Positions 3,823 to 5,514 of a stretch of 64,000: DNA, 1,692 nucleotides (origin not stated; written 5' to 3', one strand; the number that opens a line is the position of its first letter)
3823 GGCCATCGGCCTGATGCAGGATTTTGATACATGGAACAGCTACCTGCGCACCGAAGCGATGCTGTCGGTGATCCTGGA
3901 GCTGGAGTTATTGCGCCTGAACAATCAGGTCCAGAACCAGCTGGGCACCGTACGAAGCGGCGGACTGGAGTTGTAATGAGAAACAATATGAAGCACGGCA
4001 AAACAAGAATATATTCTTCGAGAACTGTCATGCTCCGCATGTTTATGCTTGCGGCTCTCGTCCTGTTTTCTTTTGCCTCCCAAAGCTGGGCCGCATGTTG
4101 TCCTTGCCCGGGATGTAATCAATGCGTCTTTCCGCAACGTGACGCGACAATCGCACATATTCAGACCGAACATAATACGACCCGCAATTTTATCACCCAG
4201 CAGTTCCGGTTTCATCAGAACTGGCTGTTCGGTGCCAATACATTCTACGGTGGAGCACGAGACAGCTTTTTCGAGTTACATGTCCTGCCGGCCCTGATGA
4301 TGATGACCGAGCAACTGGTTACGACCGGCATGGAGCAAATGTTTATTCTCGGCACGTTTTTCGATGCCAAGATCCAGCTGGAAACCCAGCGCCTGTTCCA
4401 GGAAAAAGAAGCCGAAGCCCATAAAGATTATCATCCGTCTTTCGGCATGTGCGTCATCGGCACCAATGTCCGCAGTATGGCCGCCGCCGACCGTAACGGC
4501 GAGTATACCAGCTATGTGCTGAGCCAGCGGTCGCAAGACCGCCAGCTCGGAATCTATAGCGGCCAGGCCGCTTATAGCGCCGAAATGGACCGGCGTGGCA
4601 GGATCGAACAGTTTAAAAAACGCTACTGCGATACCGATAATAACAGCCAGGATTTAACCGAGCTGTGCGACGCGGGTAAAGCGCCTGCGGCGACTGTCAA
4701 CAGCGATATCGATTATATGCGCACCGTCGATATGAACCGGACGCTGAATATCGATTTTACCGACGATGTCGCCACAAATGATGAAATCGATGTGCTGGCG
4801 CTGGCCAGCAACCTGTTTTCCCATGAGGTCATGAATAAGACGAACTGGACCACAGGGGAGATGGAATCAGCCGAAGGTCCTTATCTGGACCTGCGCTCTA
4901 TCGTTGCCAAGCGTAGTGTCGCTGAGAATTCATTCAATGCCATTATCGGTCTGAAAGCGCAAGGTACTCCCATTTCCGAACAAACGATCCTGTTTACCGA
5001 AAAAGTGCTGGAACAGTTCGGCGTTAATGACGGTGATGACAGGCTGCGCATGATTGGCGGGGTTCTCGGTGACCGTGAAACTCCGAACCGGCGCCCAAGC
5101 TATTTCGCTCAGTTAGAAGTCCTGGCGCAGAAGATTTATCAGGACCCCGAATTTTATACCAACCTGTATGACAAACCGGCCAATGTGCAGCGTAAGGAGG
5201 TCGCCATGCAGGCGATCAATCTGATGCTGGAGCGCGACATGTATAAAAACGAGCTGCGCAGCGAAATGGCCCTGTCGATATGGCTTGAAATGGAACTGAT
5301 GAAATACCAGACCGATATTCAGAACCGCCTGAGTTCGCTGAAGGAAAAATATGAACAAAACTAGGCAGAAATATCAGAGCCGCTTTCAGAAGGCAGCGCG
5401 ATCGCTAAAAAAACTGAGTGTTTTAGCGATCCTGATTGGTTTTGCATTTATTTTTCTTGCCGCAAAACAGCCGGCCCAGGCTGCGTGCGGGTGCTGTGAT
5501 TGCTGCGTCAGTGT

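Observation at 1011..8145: Five tandem, translationally coupled paralogs of an unnamed secreted protein family, wedged between Dot/Icm operons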

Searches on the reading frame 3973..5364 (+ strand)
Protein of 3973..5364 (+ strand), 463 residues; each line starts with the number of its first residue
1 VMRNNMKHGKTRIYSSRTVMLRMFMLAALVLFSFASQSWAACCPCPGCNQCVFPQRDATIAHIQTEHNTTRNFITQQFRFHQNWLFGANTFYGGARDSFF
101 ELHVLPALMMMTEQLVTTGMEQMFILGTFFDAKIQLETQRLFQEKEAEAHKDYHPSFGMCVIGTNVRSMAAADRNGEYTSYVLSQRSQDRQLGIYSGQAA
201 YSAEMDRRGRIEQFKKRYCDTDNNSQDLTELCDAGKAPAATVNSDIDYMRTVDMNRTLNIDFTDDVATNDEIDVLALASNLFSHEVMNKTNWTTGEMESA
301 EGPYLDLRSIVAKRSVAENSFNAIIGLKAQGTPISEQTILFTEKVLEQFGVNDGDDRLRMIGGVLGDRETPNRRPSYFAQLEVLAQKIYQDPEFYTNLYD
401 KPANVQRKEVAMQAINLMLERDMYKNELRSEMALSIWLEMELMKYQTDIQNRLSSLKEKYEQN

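Call 3: search_protein_families(library=pfam, proteins=[window:3973-5364:+], max_evalue=0.1)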
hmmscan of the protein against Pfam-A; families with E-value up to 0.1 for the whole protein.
window:3973-5364:+ (463 aa): 0 families

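Call 4: search_protein_families(library=ncbifam, proteins=[window:3973-5364:+], max_evalue=0.1)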
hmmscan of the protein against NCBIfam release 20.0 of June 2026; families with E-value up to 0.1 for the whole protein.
window:3973-5364:+ (463 aa): 0 families

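Call 26: predict_structure(alignment_id=A2)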
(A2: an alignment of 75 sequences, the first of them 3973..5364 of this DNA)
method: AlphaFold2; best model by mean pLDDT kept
length: 463 residues; sequences in the alignment: 75
mean_pLDDT: 81.0   pTM: 0.60
mean pLDDT of the five models: 81.0, 79.4, 77.9, 76.8, 75.7
residues with pLDDT >= 90: 153; 70-90: 220; 50-70: 67; < 50: 23
segments of 3 or more residues with pLDDT < 50: 1-14, 36-42
pLDDT, mean of each block of 10 residues (from residue 1): 42 58 82 56 51 73 91 90 76 64 87 89 89 92 78 64 85 93 91 85 90 94 89 87 93 94 94 94 70 67 79 86 94 90 90 94 85 93 87 69 75 80 72 70 80 83 70
secondary structure, 60 per line:
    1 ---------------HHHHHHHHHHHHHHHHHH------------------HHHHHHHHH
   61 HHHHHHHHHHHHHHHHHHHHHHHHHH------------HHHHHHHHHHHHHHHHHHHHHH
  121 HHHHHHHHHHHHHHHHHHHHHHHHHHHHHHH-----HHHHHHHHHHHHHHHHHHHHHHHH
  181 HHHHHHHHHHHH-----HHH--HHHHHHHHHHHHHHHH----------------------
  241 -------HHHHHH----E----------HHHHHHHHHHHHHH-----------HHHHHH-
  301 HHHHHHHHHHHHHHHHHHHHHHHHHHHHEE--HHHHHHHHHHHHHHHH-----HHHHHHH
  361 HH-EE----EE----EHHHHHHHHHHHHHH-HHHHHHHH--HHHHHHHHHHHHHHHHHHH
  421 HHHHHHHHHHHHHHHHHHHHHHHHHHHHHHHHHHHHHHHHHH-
elements in order: H16-33 H52-86 H99-151 H157-192 H203-218 H248-253 H269-282 H294-299 H301-328 H333-348 H354-362 H377-390 H392-399 H402-462

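Call 28: fold_search(model_id=the predicted structure, library=pdb)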
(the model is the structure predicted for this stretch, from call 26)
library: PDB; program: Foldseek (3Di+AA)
matches with E <= 10: 51; with E <= 0.001: 0
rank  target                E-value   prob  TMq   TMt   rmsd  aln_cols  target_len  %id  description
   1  9ngy_AP1              5.2e-02  0.97  0.24  0.26   9.5       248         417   12  In situ cryo-EM structure of protochannel (DotA-IcmX) of the Legionella Dot/Icm T4SS machine (released 2025-09-17)
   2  8g08_d                3.6e-01  0.33  0.15  0.16  33.6       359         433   12  Cryo-EM structure of SQ31f-bound Mycobacterium smegmatis ATP synthase rotational state 1 (backbone model) (released 2023-02-15)
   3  6xns_D                1.2e+00  0.08  0.12  0.16  37.0       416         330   10  C3_crown-05 (released 2020-12-23)
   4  8iyj_R4               2.5e+00  0.05  0.11  0.14  51.1       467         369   12  Cryo-EM structure of the 48-nm repeat doublet microtubule from mouse sperm (released 2023-07-05)
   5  8i7o_B7               2.5e+00  0.04  0.12  0.14  58.4       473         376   11  In situ structure of axonemal doublet microtubules in mouse sperm with 16-nm repeat (released 2023-10-11)
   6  9e5c_6d               2.5e+00  0.02  0.09  0.02  35.9       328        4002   11  Cryo-EM structure of 96 nm repeat of microtubule doublet from T. brucei flagellum (released 2025-03-12)
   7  8to0_BJ               3.1e+00  0.04  0.13  0.14  57.0       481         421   12  48-nm repeating structure of doublets from mouse sperm flagella (released 2023-11-01)
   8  9k84_A                3.1e+00  0.03  0.09  0.17  20.0       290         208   11  Cryo-EM structure of designed zinc-induced filament Fiber-n6-Zn1-HEHE-44 (released 2025-10-29)
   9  8iyj_B2               3.3e+00  0.03  0.11  0.12  60.5       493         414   12  Cryo-EM structure of the 48-nm repeat doublet microtubule from mouse sperm (released 2023-07-05)
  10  8iyj_B1               3.6e+00  0.04  0.12  0.14  52.9       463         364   12  Cryo-EM structure of the 48-nm repeat doublet microtubule from mouse sperm (released 2023-07-05)
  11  8iyj_B4               4.0e+00  0.03  0.11  0.12  60.6       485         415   11  Cryo-EM structure of the 48-nm repeat doublet microtubule from mouse sperm (released 2023-07-05)
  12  8i7r_B6               4.0e+00  0.02  0.09  0.12  54.5       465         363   12  In situ structure of axonemal doublet microtubules in mouse sperm with 48-nm repeat (released 2023-10-11)
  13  6xns_A                4.6e+00  0.03  0.11  0.15  38.5       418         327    9  C3_crown-05 (released 2020-12-23)
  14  8bx8_A                4.6e+00  0.02  0.10  0.02  29.6       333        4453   11  In situ outer dynein arm from Chlamydomonas reinhardtii in the post-power stroke state (released 2023-05-10)
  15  4wjg_4                4.8e+00  0.02  0.10  0.15  23.9       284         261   12  Structure of T. brucei haptoglobin-hemoglobin receptor binding to human haptoglobin-hemoglobin (released 2014-11-26)
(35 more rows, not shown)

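Call 31: find_related_loci(query=A2, collection=genome_contigs, flank=10000)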
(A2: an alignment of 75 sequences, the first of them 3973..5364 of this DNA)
Query A2 (463 aa) in genome_contigs; peptide patterns used: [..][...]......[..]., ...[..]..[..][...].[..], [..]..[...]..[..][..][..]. (x = any residue, [..] = any of these).
413 stretches matched a pattern; 287 encode a relative of the query (tblastn E <= 1e-3); the best 80 are kept; 78 distinct loci.
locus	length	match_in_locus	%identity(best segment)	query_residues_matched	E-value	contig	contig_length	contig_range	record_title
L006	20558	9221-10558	63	17-463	0e+0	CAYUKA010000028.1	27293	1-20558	MAG TPA_asm: uncultured Micavibrio sp. isolate SRP141376_co5_384 genome assembly, contig: NODE_4109_length_27293_cov_5.7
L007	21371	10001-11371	48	7-459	8e-138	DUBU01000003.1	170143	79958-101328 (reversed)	MAG TPA_asm: Micavibrio sp. isolate UWMA-0310 NODE_114_length_170143_cov_0.116752, whole genome shotgun sequence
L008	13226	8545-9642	54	71-458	5e-129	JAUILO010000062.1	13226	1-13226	MAG: Alphaproteobacteria bacterium isolate Co_bin.48 NODE_26063_length_13226_cov_1.153981, whole genome shotgun sequence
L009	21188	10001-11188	49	45-463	2e-127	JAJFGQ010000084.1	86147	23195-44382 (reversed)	MAG: Alphaproteobacteria bacterium isolate OFTM257 OFTM257_83, whole genome shotgun sequence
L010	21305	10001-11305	62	26-463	8e-179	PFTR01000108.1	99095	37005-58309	MAG: Alphaproteobacteria bacterium CG_4_9_14_3_um_filter_47_13 CG_4_9_14_3_um_filter_150_scaffold_223_c, whole genome sh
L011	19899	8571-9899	46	4-458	4e-117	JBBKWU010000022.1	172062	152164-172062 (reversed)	MAG: Bdellovibrionales bacterium isolate metabat_bins.243 k119_2453725, whole genome shotgun sequence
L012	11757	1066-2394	43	13-459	7e-112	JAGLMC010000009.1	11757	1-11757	MAG: Alphaproteobacteria bacterium isolate RS_5_43 ROV157_5.bin.43.fa_9, whole genome shotgun sequence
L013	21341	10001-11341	41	7-459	2e-110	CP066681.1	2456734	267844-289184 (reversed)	MAG: Micavibrio aeruginosavorus isolate NC_groundwater_70_Ag_B-0.1um_54_66 chromosome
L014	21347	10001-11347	43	1-459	1e-110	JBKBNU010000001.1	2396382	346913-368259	MAG: Micavibrio sp. isolate 21H_026.bin.43 NODE_1_length_2396382_cov_35.870583, whole genome shotgun sequence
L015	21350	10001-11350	42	11-456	5e-109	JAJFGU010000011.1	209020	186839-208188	MAG: Alphaproteobacteria bacterium isolate OFTM66 OFTM66_10, whole genome shotgun sequence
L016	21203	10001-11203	45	45-457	6e-109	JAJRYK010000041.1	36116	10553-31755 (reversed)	MAG: Alphaproteobacteria bacterium isolate Dive96_bin3.293 k141_4247009, whole genome shotgun sequence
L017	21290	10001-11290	42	1-456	4e-108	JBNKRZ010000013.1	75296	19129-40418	MAG: Alphaproteobacteria bacterium isolate B1B2.bin.17.orig k141_322419, whole genome shotgun sequence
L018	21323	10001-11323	42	6-454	3e-108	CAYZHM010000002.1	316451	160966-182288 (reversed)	MAG TPA_asm: uncultured Micavibrio sp. isolate SRP329715_co2_380 genome assembly, contig: NODE_39_length_316451_cov_8.05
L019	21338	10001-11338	42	25-457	1e-107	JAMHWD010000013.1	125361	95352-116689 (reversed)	MAG: Alphaproteobacteria bacterium isolate UR_AS_maxbin.025 k201_782286, whole genome shotgun sequence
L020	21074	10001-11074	47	76-446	2e-107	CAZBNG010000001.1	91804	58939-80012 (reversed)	MAG TPA_asm: uncultured Pseudobdellovibrionaceae bacterium isolate SRP334346_co1_84 genome assembly, contig: NODE_322_le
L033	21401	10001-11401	39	2-457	1e-103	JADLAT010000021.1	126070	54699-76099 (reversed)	MAG: Alphaproteobacteria bacterium isolate SJ137 c_000001715475, whole genome shotgun sequence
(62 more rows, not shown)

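Call 33: search_protein_representatives(alignment_id=A2)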
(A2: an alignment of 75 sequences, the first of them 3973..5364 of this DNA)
Query: 75 sequences, 437 profile positions. Proteins with E-value up to 0.001 (for the whole library): 1347; up to 1e-10: 1158; up to 1e-30: 826. The best 150 are listed.
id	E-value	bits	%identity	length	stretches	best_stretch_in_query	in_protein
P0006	3.2e-183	625.9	-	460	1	10-436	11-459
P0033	2.0e-178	610.1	-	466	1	13-436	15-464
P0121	9.8e-175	597.9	-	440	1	21-434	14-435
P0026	6.0e-171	585.4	-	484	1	12-433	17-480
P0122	7.0e-169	578.6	-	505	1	41-432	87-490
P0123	6.0e-168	575.5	-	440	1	20-433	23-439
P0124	1.8e-167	573.9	-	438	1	18-430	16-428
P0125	7.0e-167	572.0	-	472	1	34-429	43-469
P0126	1.8e-166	570.7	-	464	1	15-433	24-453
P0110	5.5e-166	569.1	-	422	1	19-430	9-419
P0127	1.3e-165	567.8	-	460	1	24-430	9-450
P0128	1.3e-164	564.5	-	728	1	41-435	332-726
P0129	2.0e-163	560.6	-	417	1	22-429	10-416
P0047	1.3e-162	557.9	-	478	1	8-434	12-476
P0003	2.7e-162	556.9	-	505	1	5-433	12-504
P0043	5.8e-162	555.8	-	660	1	41-434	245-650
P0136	4.9e-158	542.8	-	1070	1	41-431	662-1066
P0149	1.7e-153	527.9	-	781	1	35-429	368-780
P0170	4.3e-149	513.4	-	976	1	66-434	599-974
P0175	6.5e-148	509.5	-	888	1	60-427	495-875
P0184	1.4e-146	505.1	-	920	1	36-435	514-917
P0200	3.1e-144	497.4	-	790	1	43-431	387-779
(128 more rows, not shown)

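Call 34: search_protein_families(library=pfam, proteins=[P0136, P0170, P0184, P0175, P0128, P0149, P0200], max_evalue=0.01)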
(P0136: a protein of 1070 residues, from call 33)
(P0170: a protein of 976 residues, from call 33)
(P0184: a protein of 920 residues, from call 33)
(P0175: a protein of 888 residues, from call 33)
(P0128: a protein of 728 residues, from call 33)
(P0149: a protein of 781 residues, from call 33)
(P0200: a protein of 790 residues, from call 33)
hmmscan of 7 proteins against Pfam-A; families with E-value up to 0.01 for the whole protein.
P0136 (1070 aa): 0 families

P0170 (976 aa): 0 families

P0184 (920 aa): 2 families
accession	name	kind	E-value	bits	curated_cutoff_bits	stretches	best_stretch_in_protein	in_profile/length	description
PF13472.12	Lipase_GDSL_2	-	3.1e-09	38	32.9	1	29-173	1-176/178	GDSL-like Lipase/Acylhydrolase family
PF22746.1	SHOCT-like_DUF2089-C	-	0.00099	19.1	27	0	224-244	4-24/32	SHOCT-like domain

P0175 (888 aa): 0 families

P0128 (728 aa): 0 families

P0149 (781 aa): 0 families

P0200 (790 aa): 0 families

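Call 98: search_protein_families(library=padloc, proteins=[window:3976-5364:+], max_evalue=0.01)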
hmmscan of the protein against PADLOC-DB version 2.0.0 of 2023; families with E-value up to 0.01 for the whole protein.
window:3976-5364:+ (462 aa): 0 families

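Call 107: search_protein_families(library=pfam, proteins=[L033:1096-2247:+, L033:2281-3006:-, L033:3069-3923:+, L033:4013-4927:+, L033:5096-6307:-, L033:6252-6980:-, L033:7107-7646:+, L033:7710-8270:+], max_evalue=0.01)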
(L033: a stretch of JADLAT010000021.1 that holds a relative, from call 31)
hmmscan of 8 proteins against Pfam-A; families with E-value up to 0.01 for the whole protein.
L033:1096-2247:+ (383 aa): 3 families
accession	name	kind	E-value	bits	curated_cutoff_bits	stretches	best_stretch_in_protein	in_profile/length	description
PF00108.29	Thiolase_N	-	1.1e-62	212.2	26.4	1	13-253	1-260/260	Thiolase, N-terminal domain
PF02803.24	Thiolase_C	-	3.4e-47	159.6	27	1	262-382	3-123/123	Thiolase, C-terminal domain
PF22691.2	Thiolase_C_1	-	0.0035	17.5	28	1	286-323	23-60/144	Thiolase C-terminal domain-like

L033:2281-3006:- (241 aa): 0 families

L033:3069-3923:+ (284 aa): 3 families
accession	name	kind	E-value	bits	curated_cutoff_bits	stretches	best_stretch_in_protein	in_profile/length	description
PF00072.30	Response_reg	-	8e-24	84.4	30.2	1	12-121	1-110/111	Response regulator receiver domain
PF00383.29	dCMP_cyt_deam_1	-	2e-12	47.3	25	1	148-245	6-101/102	Cytidine and deoxycytidylate deaminase zinc-binding region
PF14437.12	MafB19-deam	-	1.2e-11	45.2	27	1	149-255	6-110/142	MafB19-like deaminase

L033:4013-4927:+ (304 aa): 1 family
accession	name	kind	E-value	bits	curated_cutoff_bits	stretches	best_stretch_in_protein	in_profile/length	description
PF01040.23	UbiA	-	7.7e-63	212.5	34.2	1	40-291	1-245/250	UbiA prenyltransferase family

L033:5096-6307:- (403 aa): 2 families
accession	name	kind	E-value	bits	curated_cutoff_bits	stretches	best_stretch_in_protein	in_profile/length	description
PF03562.22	MltA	-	4.8e-61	205.9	24.3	1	143-307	1-162/163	MltA specific insert domain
PF06725.17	3D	-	8.4e-21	74.4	23.8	1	327-396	1-71/72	3D domain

L033:6252-6980:- (242 aa): 1 family
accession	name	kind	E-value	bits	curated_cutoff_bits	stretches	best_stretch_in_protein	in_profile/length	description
PF04280.21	Tim44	-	1.8e-41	142.1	29.6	1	85-227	3-145/147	Tim44-like domain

L033:7107-7646:+ (179 aa): 1 family
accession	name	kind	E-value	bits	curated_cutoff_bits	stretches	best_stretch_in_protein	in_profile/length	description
PF04186.18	FxsA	-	1.5e-23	83.5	25.2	1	20-121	2-108/109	FxsA cytoplasmic membrane protein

L033:7710-8270:+ (186 aa): 2 families
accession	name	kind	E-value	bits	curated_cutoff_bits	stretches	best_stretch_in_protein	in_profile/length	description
PF02556.19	SecB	-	2e-43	148.1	26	1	21-165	3-139/141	Preprotein translocase subunit SecB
PF13743.12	Thioredoxin_5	-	0.0096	16.1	27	0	58-117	54-115/186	Thioredoxin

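Call 108: search_protein_families(library=pfam, proteins=[L033:17101-18384:-, L033:18489-19097:-, L033:19145-19519:-, L033:19283-20809:+, L033:20832-21383:-], max_evalue=0.01)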
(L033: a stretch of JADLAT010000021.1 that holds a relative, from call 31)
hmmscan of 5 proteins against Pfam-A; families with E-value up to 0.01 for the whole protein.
L033:17101-18384:- (427 aa): 2 families
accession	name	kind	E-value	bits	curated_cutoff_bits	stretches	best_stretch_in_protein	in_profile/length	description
PF05193.26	Peptidase_M16_C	-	2.9e-39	135.2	23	1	172-343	2-181/181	Peptidase M16 inactive domain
PF00675.25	Peptidase_M16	-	5.1e-37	127.5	22.3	1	19-164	2-147/149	Insulinase (Peptidase family M16)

L033:18489-19097:- (202 aa): 0 families

L033:19145-19519:- (124 aa): 0 families

L033:19283-20809:+ (508 aa): 9 families
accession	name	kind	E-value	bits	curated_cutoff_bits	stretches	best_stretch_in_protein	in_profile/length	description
PF01078.27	Mg_chelatase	-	1.3e-94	315.9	20.3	1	190-393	1-204/207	Magnesium chelatase, subunit ChlI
PF13541.12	ChlI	-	2.5e-41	140.8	27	1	20-139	1-119/121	Subunit ChlI of Mg-chelatase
PF13335.12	Mg_chelatase_C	-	3e-25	89.1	26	1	402-503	1-94/94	Magnesium chelatase, subunit ChlI C-terminal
PF07728.20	AAA_5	-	5e-08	33.5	22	1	213-349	1-125/139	AAA domain (dynein-related subfamily)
PF00493.29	MCM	-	2.9e-06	27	23.3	1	288-349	114-175/224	MCM P-loop domain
PF00158.32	Sigma54_activat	-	3.8e-06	27.1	20.2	1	200-346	11-142/168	Sigma-54 interaction domain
PF00004.35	AAA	-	0.0016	19.3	21.2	0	214-235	1-22/131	ATPase family associated with various cellular activities (AAA)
PF13191.12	AAA_16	-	0.004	18.1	32.6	0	201-235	13-48/167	AAA ATPase domain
PF05496.18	RuvB_N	-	0.0076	16.5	27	0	187-231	2-53/159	Holliday junction DNA helicase RuvB P-loop domain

L033:20832-21383:- (183 aa): 3 families
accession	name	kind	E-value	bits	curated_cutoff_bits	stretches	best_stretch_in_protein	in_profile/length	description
PF06035.17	Peptidase_C93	-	9.8e-23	81.1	27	1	25-158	17-141/162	Bacterial transglutaminase-like cysteine proteinase BTLCP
PF04473.18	DUF553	-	0.00012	22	20.5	1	27-145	14-115/140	Transglutaminase-like domain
PF01841.26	Transglut_core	-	0.00013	22.6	23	1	52-139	16-103/108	Transglutaminase-like superfamily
